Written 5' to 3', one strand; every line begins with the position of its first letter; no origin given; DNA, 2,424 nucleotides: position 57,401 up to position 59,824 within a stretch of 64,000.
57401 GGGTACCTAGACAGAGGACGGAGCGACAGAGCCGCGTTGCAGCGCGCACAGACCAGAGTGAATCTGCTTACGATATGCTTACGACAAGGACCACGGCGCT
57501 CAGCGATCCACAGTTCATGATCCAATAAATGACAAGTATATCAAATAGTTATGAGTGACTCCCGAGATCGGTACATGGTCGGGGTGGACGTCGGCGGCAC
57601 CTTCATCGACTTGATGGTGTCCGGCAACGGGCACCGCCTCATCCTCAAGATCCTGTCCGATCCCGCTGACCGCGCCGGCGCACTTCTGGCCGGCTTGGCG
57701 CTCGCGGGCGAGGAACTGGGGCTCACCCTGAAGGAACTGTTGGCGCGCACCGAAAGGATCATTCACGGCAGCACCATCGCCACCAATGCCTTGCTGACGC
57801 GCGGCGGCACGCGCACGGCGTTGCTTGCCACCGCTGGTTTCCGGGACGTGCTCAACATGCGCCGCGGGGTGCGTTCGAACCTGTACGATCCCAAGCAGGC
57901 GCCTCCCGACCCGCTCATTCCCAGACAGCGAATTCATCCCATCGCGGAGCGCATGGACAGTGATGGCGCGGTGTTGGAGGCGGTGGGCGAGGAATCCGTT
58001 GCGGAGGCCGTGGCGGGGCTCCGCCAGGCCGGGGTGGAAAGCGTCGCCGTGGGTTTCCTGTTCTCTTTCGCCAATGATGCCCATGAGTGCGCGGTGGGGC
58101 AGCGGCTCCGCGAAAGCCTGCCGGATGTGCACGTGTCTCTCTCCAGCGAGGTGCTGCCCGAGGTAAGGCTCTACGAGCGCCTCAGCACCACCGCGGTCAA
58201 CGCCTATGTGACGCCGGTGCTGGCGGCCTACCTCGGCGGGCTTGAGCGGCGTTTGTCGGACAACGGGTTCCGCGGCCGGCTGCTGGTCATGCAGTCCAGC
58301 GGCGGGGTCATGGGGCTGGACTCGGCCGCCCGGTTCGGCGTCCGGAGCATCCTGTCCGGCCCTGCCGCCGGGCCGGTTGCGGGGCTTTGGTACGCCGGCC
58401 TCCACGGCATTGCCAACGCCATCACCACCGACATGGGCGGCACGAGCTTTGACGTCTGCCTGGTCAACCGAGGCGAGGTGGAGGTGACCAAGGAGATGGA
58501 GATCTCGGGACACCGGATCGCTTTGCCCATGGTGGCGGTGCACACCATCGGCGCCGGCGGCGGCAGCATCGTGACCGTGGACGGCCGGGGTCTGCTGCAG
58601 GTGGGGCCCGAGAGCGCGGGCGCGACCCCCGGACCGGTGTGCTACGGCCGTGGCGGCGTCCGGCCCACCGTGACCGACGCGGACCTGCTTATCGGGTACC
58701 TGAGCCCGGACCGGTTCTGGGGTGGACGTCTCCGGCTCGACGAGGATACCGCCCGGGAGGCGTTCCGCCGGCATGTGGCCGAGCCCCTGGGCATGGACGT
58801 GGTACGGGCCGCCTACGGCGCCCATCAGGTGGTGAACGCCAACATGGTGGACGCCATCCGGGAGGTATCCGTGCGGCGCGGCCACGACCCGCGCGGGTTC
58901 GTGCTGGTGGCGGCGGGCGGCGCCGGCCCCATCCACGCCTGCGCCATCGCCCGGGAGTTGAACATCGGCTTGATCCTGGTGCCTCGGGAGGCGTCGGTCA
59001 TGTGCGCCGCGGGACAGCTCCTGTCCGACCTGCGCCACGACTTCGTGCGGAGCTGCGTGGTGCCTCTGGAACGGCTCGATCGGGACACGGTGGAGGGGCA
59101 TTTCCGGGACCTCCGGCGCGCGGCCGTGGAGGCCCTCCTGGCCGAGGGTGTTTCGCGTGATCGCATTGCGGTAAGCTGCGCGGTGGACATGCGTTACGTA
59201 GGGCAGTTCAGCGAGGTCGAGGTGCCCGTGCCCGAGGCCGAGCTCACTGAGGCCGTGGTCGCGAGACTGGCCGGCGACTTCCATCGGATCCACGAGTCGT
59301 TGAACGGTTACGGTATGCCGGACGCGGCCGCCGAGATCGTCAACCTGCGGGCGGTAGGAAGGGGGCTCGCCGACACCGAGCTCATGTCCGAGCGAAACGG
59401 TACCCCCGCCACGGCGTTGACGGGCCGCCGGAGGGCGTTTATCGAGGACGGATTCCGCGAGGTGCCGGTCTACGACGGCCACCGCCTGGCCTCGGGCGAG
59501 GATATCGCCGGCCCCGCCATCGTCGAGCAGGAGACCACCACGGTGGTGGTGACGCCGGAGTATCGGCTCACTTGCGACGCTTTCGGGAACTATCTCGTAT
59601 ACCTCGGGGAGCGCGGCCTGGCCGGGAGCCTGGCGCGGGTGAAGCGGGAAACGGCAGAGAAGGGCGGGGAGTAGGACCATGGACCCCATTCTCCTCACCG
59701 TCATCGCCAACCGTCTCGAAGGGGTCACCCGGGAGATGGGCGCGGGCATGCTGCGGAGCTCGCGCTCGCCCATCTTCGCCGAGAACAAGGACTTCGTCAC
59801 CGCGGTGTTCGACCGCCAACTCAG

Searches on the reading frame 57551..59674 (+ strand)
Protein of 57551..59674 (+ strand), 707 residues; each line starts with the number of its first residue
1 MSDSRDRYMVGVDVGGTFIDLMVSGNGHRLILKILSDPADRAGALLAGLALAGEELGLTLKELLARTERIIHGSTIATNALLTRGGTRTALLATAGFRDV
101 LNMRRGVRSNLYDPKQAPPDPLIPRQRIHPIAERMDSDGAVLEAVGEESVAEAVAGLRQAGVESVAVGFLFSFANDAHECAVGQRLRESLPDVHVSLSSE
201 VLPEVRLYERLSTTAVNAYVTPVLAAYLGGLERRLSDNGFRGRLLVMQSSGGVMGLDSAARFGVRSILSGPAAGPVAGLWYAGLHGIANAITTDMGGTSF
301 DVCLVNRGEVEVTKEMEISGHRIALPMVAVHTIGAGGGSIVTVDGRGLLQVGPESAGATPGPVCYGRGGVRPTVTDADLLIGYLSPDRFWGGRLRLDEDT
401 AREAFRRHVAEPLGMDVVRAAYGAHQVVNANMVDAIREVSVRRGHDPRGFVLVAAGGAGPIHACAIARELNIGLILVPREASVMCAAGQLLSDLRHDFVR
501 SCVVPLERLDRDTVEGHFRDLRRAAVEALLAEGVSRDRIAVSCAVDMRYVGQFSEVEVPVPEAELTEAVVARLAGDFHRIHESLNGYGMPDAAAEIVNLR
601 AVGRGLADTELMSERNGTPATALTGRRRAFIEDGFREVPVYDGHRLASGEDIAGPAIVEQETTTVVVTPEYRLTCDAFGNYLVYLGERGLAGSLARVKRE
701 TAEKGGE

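Call 4: search_protein_families(library=pfam, proteins=[window:57551-59674:+], max_evalue=0.01)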
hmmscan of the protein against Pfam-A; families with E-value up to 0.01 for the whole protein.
window:57551-59674:+ (707 aa): 3 families
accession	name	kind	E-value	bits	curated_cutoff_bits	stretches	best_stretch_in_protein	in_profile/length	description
PF01968.24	Hydantoinase_A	-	4.9e-93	312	22.9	1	210-497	1-290/291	Hydantoinase/oxoprolinase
PF05378.19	Hydant_A_N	-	9.8e-41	139.8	25.2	1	10-189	2-175/176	Hydantoinase/oxoprolinase N-terminal region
PF19278.4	Hydant_A_C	-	5.4e-17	62.2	21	1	513-678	13-185/193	Hydantoinase/oxoprolinase C-terminal domain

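Call 28: find_related_loci(query=window:57551-59674:+, collection=genome_contigs, flank=10000)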
Query window:57551-59674:+ (707 aa) in genome_contigs; peptide patterns used: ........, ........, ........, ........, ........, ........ (x = any residue, [..] = any of these).
87 stretches matched a pattern; 51 encode a relative of the query (tblastn E <= 1e-3); 51 distinct loci.
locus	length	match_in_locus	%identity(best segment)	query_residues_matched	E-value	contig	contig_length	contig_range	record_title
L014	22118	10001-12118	87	1-706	0e+0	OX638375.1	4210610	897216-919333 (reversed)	MAG: Candidatus Binatia bacterium isolate 97b5e0c7-6798-4f16-949c-9b63468df6e4 genome assembly, chromosome: 1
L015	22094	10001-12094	88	1-698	0e+0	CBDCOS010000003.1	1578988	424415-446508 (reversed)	MAG: uncultured Candidatus Binatia bacterium isolate b8bb52a1-eb1f-432d-8f15-544989f8edd8 genome assembly, contig: conti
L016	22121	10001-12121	85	1-707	0e+0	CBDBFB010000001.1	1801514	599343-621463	MAG: uncultured Candidatus Binatia bacterium isolate 1f458a18-970d-4e2d-a946-a0f588cd1ee1 genome assembly, contig: conti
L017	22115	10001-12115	85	1-706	0e+0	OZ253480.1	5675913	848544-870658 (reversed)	MAG: uncultured Candidatus Binatia bacterium isolate 01c1d691-c9b9-4499-9944-1e5a173e9d55 genome assembly, chromosome: 1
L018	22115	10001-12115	84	1-706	0e+0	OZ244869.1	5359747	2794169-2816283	MAG: uncultured Candidatus Binatia bacterium isolate 4a3a7036-e571-4a1a-a60d-b403d30aaf4e genome assembly, chromosome: 1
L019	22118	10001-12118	83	1-706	0e+0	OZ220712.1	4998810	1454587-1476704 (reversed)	MAG: Thermodesulfobacteriota bacterium isolate 564989d4-0a31-48dd-8468-51938819ad86 genome assembly, chromosome: 1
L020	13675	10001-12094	82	1-698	0e+0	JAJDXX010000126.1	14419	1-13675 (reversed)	MAG: Candidatus Binatia bacterium isolate jk18x27bins.63 k141_804578, whole genome shotgun sequence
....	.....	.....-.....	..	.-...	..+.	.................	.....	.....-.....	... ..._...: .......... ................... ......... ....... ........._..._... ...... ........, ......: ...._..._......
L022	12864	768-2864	82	1-699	0e+0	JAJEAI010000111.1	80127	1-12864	MAG: Candidatus Binatia bacterium isolate jk18x7bins.45 k141_475428, whole genome shotgun sequence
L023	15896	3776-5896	83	1-707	0e+0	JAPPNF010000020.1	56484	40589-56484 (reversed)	MAG: Deltaproteobacteria bacterium isolate RHO3_bin_65 NODE_1285_length_56484_cov_207.628418, whole genome shotgun seque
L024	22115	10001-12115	85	1-706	0e+0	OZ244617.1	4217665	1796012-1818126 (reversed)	MAG: uncultured Candidatus Binatia bacterium isolate c6e9418e-c58b-4f86-8f57-4900b675f3d0 genome assembly, chromosome: 1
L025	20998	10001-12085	64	8-698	0e+0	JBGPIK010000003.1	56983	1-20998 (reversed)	MAG: Candidatus Binatia bacterium isolate OBJ_0618_7090110_336 k141_4115287_length_56983_cov_14.8241, whole genome shotg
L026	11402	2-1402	83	241-707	0e+0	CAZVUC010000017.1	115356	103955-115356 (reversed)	MAG TPA_asm: uncultured Syntrophobacterales bacterium isolate SRP338948_co1_39 genome assembly, contig: k141_235047, who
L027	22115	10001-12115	85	1-706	0e+0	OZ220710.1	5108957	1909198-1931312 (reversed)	MAG: Thermodesulfobacteriota bacterium isolate dce1034a-8f23-488c-aa07-39e6c80a0035 genome assembly, chromosome: 1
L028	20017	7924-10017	48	8-698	0e+0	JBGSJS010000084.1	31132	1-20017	MAG: Desulfomonilaceae bacterium isolate JTS-AC162 k141_2048147, whole genome shotgun sequence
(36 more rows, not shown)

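Call 50: search_protein_families(library=pfam, proteins=[L014:6285-6980:-, L014:6914-8140:-, L014:8143-8484:-, L014:8529-9269:-, L014:9228-9617:+, L017:6414-6698:+, L017:7191-7496:-, L017:7792-8304:+, L017:8450-9505:-, L020:7286-8635:+], max_evalue=0.01)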
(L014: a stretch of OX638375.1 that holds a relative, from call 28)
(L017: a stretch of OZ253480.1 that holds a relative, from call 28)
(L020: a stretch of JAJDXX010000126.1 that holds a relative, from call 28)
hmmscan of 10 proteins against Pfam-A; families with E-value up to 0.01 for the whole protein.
L014:6285-6980:- (231 aa): 2 families
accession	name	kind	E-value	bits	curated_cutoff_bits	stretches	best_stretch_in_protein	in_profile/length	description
PF06508.19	QueC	-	5.9e-19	68.8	22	1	25-206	4-201/210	Queuosine biosynthesis protein QueC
PF24167.1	DUF7411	-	0.0077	16.3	28.7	0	24-79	4-59/194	Family of unknown function (DUF7411)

L014:6914-8140:- (408 aa): 3 families
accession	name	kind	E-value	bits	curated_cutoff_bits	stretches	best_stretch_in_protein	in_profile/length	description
PF05014.21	Nuc_deoxyrib_tr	-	7.4e-15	55.6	28.8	1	273-377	1-103/117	Nucleoside 2-deoxyribosyltransferase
PF00294.29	PfkB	-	6.1e-10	39.4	25.8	1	144-240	186-285/302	pfkB family carbohydrate kinase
PF15891.11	Nuc_deoxyri_tr2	-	8e-07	29.8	30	1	271-372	2-103/105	Nucleoside 2-deoxyribosyltransferase like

L014:8143-8484:- (113 aa): 0 families

L014:8529-9269:- (246 aa): 2 families
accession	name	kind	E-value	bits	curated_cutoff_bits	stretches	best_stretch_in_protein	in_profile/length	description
PF22175.2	Ogg-HhH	-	1.5e-10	41.3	27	1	115-218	64-172/173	8-oxoguanine DNA glycosylase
PF00633.29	HHH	-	0.0033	17.6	24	1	149-164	10-25/30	Helix-hairpin-helix motif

L014:9228-9617:+ (129 aa): 14 families
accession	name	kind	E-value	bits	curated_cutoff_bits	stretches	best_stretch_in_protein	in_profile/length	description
PF13560.12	HTH_31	-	1.4e-11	45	27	1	44-89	2-49/64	Helix-turn-helix domain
PF01381.28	HTH_3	-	3.2e-09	37.1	23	1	48-92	1-46/55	Helix-turn-helix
PF12844.13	HTH_19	-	2.2e-06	27.9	30.2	1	46-83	2-40/64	Helix-turn-helix domain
PF13744.12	HTH_37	-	0.00021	21.5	27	1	44-80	19-55/80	Helix-turn-helix domain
PF04545.22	Sigma70_r4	-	0.00024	21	24.1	1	51-77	15-41/50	Sigma-70, region 4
PF12802.13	MarR_2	-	0.00033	21.2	27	1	52-76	16-40/61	MarR family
PF01047.28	MarR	-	0.00048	20.4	24.6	1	48-76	9-37/59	MarR family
PF20432.4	Xre-like-HTH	-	0.0006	20.5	25.8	1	48-82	15-45/63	Antitoxin Xre-like helix-turn-helix domain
PF13545.12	HTH_Crp_2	-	0.00071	19.9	27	1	52-76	18-42/70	Crp-like helix-turn-helix domain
PF13412.12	HTH_24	-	0.0013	18.7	21.9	1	52-75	13-36/48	Winged helix-turn-helix DNA-binding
PF13413.12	HTH_25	-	0.0022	18.2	24.6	1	47-79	1-33/62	Helix-turn-helix domain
PF09339.16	HTH_IclR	-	0.0029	17.8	22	1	51-76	13-38/52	IclR helix-turn-helix domain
PF22495.2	HTH_92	-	0.0057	16.4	27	0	49-81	1-33/45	RsaL-like HTH domain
PF17762.8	HTH_ParB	-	0.0089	16.6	22.6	0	48-74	12-38/102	ParB HTH domain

L017:6414-6698:+ (94 aa): 9 families
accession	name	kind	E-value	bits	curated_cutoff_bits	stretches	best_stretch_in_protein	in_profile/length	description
PF01381.28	HTH_3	-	1.6e-12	47.7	23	1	36-86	3-53/55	Helix-turn-helix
PF13560.12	HTH_31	-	2e-10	41.2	27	1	36-83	8-56/64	Helix-turn-helix domain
PF12844.13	HTH_19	-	2.5e-07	30.9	30.2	1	32-82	2-52/64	Helix-turn-helix domain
PF13744.12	HTH_37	-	2.7e-05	24.3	27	1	29-87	18-77/80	Helix-turn-helix domain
PF12802.13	MarR_2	-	0.00016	22.2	27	1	27-61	7-39/61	MarR family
PF13443.12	HTH_26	-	0.00057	20.5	22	1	41-84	9-53/63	Cro/C1-type HTH DNA-binding domain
PF04545.22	Sigma70_r4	-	0.0037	17.2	24.1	1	36-63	14-41/50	Sigma-70, region 4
PF13404.12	HTH_AsnC-type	-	0.0045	17.2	27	1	29-61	7-36/42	AsnC-type helix-turn-helix domain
PF13412.12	HTH_24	-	0.0063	16.5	21.9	0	40-61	15-36/48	Winged helix-turn-helix DNA-binding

L017:7191-7496:- (101 aa): 1 family
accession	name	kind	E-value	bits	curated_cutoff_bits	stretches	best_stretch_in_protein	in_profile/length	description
PF05015.19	HigB-like_toxin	-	6e-14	52.7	27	1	26-89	19-83/91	RelE-like toxin of type II toxin-antitoxin system HigB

L017:7792-8304:+ (170 aa): 2 families
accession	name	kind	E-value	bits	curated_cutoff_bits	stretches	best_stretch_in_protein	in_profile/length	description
PF13683.12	rve_3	-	9.5e-13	48.1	26.5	1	1-42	26-67/67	Integrase core domain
PF13333.12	rve_2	-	0.00022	21.8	22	1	1-47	7-53/56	Integrase core domain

L017:8450-9505:- (351 aa): 1 family
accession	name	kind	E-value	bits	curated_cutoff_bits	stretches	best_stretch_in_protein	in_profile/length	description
PF14022.11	DUF4238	-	2.3e-17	63.8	27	1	39-323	1-278/281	Protein of unknown function (DUF4238)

L020:7286-8635:+ (449 aa): 0 families

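Call 103: search_protein_families(library=padloc, proteins=[L014:6285-6980:-, L014:6914-8140:-, L014:8529-9269:-, L017:8450-9505:-], max_evalue=0.01)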
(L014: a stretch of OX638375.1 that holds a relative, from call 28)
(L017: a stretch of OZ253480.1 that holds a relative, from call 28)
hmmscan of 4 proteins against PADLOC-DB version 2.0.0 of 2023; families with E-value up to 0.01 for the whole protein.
L014:6285-6980:- (231 aa): 1 family
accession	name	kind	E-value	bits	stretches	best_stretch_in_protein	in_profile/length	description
PDLC00911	QueC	-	4.2e-13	47.9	1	24-205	9-179/190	QueC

L014:6914-8140:- (408 aa): 0 families

L014:8529-9269:- (246 aa): 0 families

L017:8450-9505:- (351 aa): 0 families
